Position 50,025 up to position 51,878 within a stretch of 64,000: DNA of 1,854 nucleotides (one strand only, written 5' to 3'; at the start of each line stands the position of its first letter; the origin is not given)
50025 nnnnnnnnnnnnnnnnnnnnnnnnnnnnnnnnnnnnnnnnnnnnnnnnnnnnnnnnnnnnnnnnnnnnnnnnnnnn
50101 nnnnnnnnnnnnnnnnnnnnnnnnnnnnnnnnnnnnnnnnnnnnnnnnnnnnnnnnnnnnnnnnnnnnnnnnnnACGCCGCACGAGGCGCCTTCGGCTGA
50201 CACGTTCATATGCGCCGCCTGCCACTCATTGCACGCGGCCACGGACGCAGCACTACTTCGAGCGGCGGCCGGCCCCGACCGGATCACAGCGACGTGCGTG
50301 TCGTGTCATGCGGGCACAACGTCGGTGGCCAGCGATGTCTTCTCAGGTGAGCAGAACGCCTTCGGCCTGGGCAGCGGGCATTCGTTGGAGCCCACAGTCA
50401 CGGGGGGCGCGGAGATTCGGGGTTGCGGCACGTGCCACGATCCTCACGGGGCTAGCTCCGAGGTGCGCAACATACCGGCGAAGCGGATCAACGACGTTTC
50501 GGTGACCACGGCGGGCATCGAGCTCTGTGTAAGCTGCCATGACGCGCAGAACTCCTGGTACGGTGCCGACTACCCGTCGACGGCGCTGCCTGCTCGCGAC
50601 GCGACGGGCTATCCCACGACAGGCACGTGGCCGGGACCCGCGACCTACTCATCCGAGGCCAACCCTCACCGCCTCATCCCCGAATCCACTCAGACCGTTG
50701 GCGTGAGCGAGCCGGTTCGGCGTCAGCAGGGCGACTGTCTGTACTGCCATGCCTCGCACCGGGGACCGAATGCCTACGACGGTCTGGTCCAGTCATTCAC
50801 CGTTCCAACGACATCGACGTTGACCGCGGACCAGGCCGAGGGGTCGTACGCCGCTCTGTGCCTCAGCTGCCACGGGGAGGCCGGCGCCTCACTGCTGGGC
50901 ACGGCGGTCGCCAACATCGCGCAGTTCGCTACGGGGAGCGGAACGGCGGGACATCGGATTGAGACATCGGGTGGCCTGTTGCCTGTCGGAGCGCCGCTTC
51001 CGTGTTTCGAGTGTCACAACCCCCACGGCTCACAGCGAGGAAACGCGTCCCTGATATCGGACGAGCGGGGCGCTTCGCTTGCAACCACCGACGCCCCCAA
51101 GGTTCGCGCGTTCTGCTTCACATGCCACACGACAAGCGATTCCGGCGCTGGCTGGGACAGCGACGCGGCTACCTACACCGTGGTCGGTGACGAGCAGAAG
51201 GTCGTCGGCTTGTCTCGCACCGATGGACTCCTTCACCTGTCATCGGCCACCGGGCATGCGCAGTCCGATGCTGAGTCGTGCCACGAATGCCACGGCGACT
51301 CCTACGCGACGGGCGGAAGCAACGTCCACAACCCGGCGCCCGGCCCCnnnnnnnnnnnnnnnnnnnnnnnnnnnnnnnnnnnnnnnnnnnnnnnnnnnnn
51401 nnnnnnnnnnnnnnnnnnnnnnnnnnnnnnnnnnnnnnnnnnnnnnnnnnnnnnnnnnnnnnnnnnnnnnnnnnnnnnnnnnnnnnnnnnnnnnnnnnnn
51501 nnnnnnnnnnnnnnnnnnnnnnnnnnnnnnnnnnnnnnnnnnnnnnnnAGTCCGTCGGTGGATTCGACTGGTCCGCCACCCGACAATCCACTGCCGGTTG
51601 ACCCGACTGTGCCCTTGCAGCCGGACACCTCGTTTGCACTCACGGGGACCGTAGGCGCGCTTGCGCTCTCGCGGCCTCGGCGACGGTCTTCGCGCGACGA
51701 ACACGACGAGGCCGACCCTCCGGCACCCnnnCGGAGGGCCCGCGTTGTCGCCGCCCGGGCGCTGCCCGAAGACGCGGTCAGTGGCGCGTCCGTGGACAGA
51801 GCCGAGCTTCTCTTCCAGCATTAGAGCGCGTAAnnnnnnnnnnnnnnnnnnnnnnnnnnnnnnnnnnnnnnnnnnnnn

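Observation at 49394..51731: Nine-heme c-type cytochrome with a sortase-like C-terminus in a monoderm-type genome, next to its own wHTH regulator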

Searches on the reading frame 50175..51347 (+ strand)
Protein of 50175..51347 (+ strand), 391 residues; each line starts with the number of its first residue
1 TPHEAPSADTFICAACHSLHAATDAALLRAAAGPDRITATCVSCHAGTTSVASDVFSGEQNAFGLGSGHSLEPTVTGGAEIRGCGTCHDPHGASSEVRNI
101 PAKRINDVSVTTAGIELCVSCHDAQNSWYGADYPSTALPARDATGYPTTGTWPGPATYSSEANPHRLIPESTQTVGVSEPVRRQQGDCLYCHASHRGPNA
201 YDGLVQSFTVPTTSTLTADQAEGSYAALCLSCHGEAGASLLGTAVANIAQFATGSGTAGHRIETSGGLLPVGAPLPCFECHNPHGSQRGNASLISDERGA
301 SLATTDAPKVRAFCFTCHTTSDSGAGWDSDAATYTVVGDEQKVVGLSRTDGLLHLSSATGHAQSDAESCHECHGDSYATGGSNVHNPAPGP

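Call 82: predict_structure(alignment_id=A4)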
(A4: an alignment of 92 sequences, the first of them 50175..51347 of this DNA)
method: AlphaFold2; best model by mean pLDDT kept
length: 391 residues; sequences in the alignment: 92
mean_pLDDT: 88.9   pTM: 0.87
mean pLDDT of the five models: 88.9, 88.3, 82.8, 78.4, 74.6
residues with pLDDT >= 90: 264; 70-90: 90; 50-70: 30; < 50: 7
segments of 3 or more residues with pLDDT < 50: 174-179
pLDDT, mean of each block of 10 residues (from residue 1): 79 77 62 76 88 88 91 67 90 85 91 91 93 96 96 97 92 53 87 93 94 97 95 77 84 87 97 97 97 97 97 98 98 97 97 96 96 92 86 43
secondary structure, 60 per line:
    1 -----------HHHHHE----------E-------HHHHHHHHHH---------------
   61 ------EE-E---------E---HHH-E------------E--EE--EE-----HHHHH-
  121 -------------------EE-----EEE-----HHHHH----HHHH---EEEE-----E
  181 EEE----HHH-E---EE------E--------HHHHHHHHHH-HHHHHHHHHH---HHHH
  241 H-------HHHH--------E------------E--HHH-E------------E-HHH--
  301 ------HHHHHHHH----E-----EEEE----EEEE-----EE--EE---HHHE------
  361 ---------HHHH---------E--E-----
elements in order: H12-16 H36-45 H115-119 E147-149 H155-159 H164-167 E171-174 E180-183 H213-222 H224-233 H237-241 H249-252 H307-314 E325-328 E333-336 H370-373

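Call 84: fold_search(model_id=the predicted structure, library=pdb)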
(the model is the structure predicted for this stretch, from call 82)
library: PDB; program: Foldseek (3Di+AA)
matches with E <= 10: 2; with E <= 0.001: 0
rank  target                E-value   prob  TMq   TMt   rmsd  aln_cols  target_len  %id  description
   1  6qvm_A                5.4e+00  0.02  0.14  0.09  16.1       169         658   20  Undecaheme cytochrome from S-layer of Carboxydothermus ferrireducens (released 2020-03-25)
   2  7z6h_K                5.4e+00  0.00  0.05  0.05  18.4       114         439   14  Structure of DNA-bound human RAD17-RFC clamp loader and 9-1-1 checkpoint clamp (released 2022-05-04)

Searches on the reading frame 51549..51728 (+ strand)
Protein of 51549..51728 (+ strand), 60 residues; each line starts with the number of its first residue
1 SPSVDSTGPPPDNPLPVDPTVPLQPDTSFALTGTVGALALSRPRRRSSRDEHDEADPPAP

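Call 25: search_protein_families(library=ncbifam, proteins=[window:51549-51728:+], max_evalue=10)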
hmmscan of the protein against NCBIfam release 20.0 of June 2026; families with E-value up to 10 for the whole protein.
seq(60 aa): 0 families

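Call 56: search_protein_representatives(alignment_id=A2)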
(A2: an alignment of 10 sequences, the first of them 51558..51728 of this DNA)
Query: 10 sequences, 38 profile positions. Proteins with E-value up to 0.001 (for the whole library): 2; up to 1e-10: 1; up to 1e-30: 0. The best 2 are listed.
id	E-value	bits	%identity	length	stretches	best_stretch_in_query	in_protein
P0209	7.5e-22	92.8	-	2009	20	13-28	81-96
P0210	1.8e-04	37.2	-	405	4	9-23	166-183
